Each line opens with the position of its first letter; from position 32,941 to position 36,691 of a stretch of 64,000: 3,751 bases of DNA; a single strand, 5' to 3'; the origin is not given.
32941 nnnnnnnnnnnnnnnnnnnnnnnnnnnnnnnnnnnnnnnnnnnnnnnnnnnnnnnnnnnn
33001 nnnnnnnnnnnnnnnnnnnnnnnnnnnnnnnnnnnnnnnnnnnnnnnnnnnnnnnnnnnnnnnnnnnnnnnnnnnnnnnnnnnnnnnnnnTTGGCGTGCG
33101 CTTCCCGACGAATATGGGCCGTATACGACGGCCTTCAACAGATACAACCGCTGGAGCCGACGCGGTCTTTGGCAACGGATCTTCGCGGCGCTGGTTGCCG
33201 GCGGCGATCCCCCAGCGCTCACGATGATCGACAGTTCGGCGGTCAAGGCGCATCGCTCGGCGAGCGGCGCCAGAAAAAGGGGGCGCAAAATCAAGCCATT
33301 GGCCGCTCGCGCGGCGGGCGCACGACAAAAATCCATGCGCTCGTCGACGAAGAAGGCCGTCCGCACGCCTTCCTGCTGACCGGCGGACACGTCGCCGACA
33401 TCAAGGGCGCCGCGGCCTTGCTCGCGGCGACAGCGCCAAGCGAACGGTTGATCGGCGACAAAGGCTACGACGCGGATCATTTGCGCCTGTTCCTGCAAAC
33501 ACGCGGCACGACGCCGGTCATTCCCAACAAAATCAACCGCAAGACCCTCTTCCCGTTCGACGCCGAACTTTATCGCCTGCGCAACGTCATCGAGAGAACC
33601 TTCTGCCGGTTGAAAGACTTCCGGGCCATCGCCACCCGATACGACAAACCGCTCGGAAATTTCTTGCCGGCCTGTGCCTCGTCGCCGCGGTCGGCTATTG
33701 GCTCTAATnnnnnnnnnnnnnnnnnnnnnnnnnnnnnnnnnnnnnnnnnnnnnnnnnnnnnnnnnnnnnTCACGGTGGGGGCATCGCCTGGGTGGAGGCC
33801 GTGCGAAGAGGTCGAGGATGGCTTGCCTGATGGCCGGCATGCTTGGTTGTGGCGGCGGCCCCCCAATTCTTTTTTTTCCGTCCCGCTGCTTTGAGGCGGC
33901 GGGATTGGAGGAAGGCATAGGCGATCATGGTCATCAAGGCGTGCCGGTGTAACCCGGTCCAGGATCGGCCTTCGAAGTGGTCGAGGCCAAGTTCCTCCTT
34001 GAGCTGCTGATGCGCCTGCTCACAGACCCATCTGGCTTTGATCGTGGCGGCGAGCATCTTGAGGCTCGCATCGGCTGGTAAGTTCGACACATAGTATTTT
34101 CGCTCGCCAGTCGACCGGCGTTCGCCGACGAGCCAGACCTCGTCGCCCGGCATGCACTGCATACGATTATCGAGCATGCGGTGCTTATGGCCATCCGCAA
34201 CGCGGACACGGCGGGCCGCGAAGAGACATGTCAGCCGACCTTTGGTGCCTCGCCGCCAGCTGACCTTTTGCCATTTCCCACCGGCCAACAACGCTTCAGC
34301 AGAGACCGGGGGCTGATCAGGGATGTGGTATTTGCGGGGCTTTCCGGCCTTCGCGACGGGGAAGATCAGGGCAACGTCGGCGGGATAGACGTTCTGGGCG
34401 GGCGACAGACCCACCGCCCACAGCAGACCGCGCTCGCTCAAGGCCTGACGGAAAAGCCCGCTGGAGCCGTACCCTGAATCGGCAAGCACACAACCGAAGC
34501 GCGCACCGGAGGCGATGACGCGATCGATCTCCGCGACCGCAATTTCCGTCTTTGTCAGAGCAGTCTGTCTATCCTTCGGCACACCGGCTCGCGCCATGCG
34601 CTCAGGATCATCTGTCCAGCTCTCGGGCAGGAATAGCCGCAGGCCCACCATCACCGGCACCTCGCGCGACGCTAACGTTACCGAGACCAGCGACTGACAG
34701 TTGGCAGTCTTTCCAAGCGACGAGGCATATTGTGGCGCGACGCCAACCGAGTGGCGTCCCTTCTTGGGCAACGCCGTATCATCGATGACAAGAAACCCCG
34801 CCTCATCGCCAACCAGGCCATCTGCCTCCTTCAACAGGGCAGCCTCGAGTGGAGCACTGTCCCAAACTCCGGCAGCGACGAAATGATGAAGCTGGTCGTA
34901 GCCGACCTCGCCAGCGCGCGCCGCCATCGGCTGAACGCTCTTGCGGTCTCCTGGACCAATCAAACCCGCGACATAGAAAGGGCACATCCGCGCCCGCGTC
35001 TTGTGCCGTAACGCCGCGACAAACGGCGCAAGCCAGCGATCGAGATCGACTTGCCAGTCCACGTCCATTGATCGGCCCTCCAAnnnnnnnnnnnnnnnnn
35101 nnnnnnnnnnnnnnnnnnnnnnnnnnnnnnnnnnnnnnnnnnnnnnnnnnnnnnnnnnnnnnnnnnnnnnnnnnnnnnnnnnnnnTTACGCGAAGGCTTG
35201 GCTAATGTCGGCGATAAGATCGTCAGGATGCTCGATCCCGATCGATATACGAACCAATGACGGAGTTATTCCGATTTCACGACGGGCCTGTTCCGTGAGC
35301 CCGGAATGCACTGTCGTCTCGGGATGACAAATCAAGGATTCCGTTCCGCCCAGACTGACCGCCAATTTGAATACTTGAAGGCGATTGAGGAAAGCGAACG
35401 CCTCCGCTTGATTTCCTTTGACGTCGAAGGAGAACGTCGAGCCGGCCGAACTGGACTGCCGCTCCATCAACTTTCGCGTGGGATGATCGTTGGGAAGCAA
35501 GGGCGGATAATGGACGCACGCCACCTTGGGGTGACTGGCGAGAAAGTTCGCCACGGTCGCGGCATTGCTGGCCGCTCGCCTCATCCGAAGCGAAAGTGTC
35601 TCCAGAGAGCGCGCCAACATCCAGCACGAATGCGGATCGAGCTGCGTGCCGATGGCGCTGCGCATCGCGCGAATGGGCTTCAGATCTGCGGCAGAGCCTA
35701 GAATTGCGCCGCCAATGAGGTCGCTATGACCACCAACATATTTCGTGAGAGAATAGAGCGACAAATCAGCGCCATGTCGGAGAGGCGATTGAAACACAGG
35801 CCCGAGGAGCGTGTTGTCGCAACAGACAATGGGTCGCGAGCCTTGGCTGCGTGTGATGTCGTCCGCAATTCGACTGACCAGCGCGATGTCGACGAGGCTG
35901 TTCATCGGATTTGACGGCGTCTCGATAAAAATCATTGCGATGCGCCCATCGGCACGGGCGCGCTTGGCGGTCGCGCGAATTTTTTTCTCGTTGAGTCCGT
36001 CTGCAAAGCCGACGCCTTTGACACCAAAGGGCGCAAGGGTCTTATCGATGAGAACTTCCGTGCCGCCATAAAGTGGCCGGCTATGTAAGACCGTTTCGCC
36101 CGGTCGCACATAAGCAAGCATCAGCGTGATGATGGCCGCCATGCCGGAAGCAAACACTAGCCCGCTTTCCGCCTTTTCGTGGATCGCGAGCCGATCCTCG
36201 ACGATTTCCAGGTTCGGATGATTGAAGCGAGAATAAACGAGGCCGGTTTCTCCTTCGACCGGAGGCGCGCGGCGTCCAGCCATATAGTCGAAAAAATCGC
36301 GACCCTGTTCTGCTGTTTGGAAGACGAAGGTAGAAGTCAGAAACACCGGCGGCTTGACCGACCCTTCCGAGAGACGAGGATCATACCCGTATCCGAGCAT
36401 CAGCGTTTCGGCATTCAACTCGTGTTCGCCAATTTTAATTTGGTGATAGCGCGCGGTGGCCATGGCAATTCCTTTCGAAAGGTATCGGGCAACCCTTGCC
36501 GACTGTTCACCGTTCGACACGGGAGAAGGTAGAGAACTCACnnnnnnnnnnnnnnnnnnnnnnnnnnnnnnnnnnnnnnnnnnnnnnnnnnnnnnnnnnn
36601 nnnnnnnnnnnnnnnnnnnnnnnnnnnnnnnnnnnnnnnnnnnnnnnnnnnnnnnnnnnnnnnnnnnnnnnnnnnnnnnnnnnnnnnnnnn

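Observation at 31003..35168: DyP peroxidase-encapsulin nanocompartment operon terminated by nested IS elements inserted at the shell-gene stop codon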

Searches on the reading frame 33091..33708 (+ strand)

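Call 5: search_protein_families(library=pfam, proteins=[window:33091-33708:+], max_evalue=0.01)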
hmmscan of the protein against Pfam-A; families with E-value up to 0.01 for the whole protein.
window:33091-33708:+ (206 aa): 4 families
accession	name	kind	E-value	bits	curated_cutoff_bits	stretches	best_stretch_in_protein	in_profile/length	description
PF01609.27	DDE_Tnp_1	-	2.9e-18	66.8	23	1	62-191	21-188/200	Transposase DDE domain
PF13612.12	DDE_Tnp_1_3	-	3.1e-06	27.7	27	1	79-180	46-147/155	Transposase DDE domain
PF13586.12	DDE_Tnp_1_2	-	8.4e-05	23.4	29.2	1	122-186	3-67/86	Transposase DDE domain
PF13359.12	DDE_Tnp_4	-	0.0018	18.4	24.8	1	110-186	67-140/158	DDE superfamily endonuclease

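Call 6: search_protein_families(library=ncbifam, proteins=[window:33091-33708:+], max_evalue=0.01)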
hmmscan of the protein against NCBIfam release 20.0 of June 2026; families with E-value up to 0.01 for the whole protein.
window:33091-33708:+ (206 aa): 6 families
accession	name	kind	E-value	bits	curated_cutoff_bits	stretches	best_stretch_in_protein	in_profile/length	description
NF033580.1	transpos_IS5_3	equivalog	8.2e-44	150.1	110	1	58-192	107-246/258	IS5 family transposase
NF033520.1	transpos_IS982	equivalog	3.3e-14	53.1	130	1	80-184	115-221/243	IS982 family transposase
NF033581.1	transpos_IS5_4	equivalog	4.1e-08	32.9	140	1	78-183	154-264/285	IS5 family transposase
NF033579.1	transpos_IS5_2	equivalog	1.3e-07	31.5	140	1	76-152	137-217/289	IS5 family transposase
NF033551.1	transpos_IS1182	equivalog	0.0013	17.8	270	1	80-148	269-343/488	IS1182 family transposase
NF033592.1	transpos_IS4_1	equivalog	0.0041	16.3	115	0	75-126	134-186/332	IS4 family transposase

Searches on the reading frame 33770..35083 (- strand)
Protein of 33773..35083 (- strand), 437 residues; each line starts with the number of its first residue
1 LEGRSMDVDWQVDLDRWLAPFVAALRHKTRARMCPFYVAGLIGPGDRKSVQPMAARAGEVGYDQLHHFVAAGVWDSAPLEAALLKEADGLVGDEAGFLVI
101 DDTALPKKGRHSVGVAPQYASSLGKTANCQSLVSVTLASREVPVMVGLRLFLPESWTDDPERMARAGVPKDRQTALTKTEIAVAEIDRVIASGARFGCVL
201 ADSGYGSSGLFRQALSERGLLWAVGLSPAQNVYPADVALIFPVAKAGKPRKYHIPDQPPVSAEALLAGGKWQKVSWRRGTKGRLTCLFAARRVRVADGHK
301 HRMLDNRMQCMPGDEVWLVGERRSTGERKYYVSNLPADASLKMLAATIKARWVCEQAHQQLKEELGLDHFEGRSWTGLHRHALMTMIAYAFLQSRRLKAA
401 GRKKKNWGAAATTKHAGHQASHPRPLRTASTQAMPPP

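Call 5: search_protein_families(library=pfam, proteins=[window:33773-35083:-], max_evalue=0.01)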
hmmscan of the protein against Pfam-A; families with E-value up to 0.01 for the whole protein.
window:33773-35083:- (437 aa): 2 families
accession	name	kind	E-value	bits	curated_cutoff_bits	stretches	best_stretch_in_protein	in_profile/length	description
PF13546.12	DDE_5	-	6.6e-85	285.4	27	1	20-283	1-272/272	DDE superfamily endonuclease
PF01609.27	DDE_Tnp_1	-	8.5e-09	35.9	23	1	189-390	75-199/200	Transposase DDE domain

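Call 6: search_protein_families(library=ncbifam, proteins=[window:33773-35083:-], max_evalue=0.01)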
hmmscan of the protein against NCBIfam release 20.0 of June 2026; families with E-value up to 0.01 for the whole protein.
window:33773-35083:- (437 aa): 6 families
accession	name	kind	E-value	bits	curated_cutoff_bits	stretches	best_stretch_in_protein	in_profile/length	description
NF033540.2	transpos_IS701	equivalog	7.1e-125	417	150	1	14-396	1-363/363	IS701 family transposase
NF049999.1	transpos_IS701_3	equivalog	3e-17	62.6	170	1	14-417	6-385/412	IS701 family transposase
NF049921.1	transpos_IS701_2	equivalog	3.1e-13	49.8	250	2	320-398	215-293/318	IS701 family transposase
NF033592.1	transpos_IS4_1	equivalog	5.9e-06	25.6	115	1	309-393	242-329/332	IS4 family transposase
NF049925.1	transpos_IS4_4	equivalog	1.2e-05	24.2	250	1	349-396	323-371/449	IS4 family transposase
NF033539.1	transpos_IS1380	equivalog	0.00011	20.9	180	1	321-403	307-383/419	IS1380 family transposase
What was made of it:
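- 33725..35164 (-): IS701-family insertion sequence, 1440 bp, with ends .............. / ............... The transposase gene is 33770-35083 on the minus strand. NF033540 417 bits and Pfam DDE_5 (calls 5, 6).
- Checked: The IS701-family transposase is 33770-35083 on the minus strand (NF033540, 417 bits, call 6).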

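Call 17: find_encoding_contigs(protein=window:33770-35068:-, flank=1500, max_places=10)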
Protein window:33770-35068:- (432 aa): no gene with exactly this product is on record in the collection.

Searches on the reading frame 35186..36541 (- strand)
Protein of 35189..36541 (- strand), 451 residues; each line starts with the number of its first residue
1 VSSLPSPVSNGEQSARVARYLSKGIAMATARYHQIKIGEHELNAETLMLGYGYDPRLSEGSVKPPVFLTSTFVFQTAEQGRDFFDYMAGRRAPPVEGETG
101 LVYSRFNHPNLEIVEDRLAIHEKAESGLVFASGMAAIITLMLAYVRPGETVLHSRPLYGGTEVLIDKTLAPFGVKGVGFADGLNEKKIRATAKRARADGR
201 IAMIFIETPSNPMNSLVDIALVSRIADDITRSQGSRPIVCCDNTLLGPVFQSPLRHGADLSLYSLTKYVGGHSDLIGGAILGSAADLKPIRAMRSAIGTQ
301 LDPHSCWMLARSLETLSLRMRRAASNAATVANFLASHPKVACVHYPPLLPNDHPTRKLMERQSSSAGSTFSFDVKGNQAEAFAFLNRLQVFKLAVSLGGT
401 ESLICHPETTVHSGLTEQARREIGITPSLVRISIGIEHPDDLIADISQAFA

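Call 5: search_protein_families(library=pfam, proteins=[window:35189-36541:-], max_evalue=0.01)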
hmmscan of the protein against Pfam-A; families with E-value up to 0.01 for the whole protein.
window:35189-36541:- (451 aa): 2 families
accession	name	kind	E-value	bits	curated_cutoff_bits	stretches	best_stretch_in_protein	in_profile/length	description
PF01053.26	Cys_Met_Meta_PP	-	2.2e-105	352.8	27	1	46-450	2-380/381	Cys/Met metabolism PLP-dependent enzyme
PF00155.27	Aminotran_1_2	-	0.0018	18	19.7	1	119-231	60-177/361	Aminotransferase class I and II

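Call 6: search_protein_families(library=ncbifam, proteins=[window:35189-36541:-], max_evalue=0.01)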
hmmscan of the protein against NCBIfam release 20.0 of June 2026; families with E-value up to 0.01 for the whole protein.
window:35189-36541:- (451 aa): 43 families (the best 25 are shown)
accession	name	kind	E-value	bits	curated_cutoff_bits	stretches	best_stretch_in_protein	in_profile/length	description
NF005455.0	PRK07049.1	equivalog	8.6e-203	673.8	504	1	27-450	1-424/427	cystathionine gamma-synthase family protein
TIGR01328.1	met_gam_lyase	equivalog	2e-96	323.2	549.7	1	45-450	5-388/391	methionine gamma-lyase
NF005695.0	PRK07503.1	equivalog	3e-94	316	666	1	48-450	14-394/403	methionine gamma-lyase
TIGR01325.1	O_suc_HS_sulf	equivalog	6.8e-92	308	510.05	1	66-449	21-379/380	O-succinylhomoserine sulfhydrylase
NF006003.0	PRK08133.1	equivalog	5.6e-90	301.9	522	1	39-449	7-393/396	O-succinylhomoserine sulfhydrylase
NF005263.0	PRK06767.1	equivalog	1.3e-87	294.3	617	1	43-450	5-383/392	methionine gamma-lyase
NF005871.0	PRK07811.1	equivalog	1e-85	287.6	513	1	42-450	11-386/389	cystathionine gamma-synthase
TIGR01326.1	OAH_OAS_sulfhy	subfamily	2.2e-84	283.6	495.1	2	293-451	262-418/418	O-acetylhomoserine aminocarboxypropyltransferase/cysteine synthase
TIGR02080.1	O_succ_thio_ly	equivalog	1.9e-82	277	504.55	1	58-450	18-379/382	cystathionine gamma-synthase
NF006347.0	PRK08574.1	equivalog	1.3e-81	274.3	477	1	60-450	18-382/385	cystathionine gamma-synthase family protein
NF004876.0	PRK06234.1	subfamily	9.5e-81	271.8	666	1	60-450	25-395/400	methionine gamma-lyase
NF005696.0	PRK07504.1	equivalog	1e-80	271.5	675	1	64-450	30-393/397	O-succinylhomoserine sulfhydrylase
NF005870.0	PRK07810.1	equivalog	2.8e-79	266.5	618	1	62-450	36-405/406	O-succinylhomoserine sulfhydrylase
NF006097.0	PRK08249.1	equivalog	1.1e-77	261.1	600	1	57-451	24-394/402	cystathionine gamma-synthase family protein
NF005976.0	PRK08064.1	equivalog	3.2e-75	253.5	627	1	102-450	47-380/390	cystathionine beta-lyase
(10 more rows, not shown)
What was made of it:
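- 35186..36541 (-): Convergent cystathionine gamma-synthase-family PLP enzyme gene. It is context only, not part of the system. NF005455 673.8 bits (call 6).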

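Call 60: find_encoding_contigs(protein=window:35186-36463:-, flank=4000, max_places=8)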
Protein window:35186-36463:- (425 aa): no gene with exactly this product is on record in the collection.
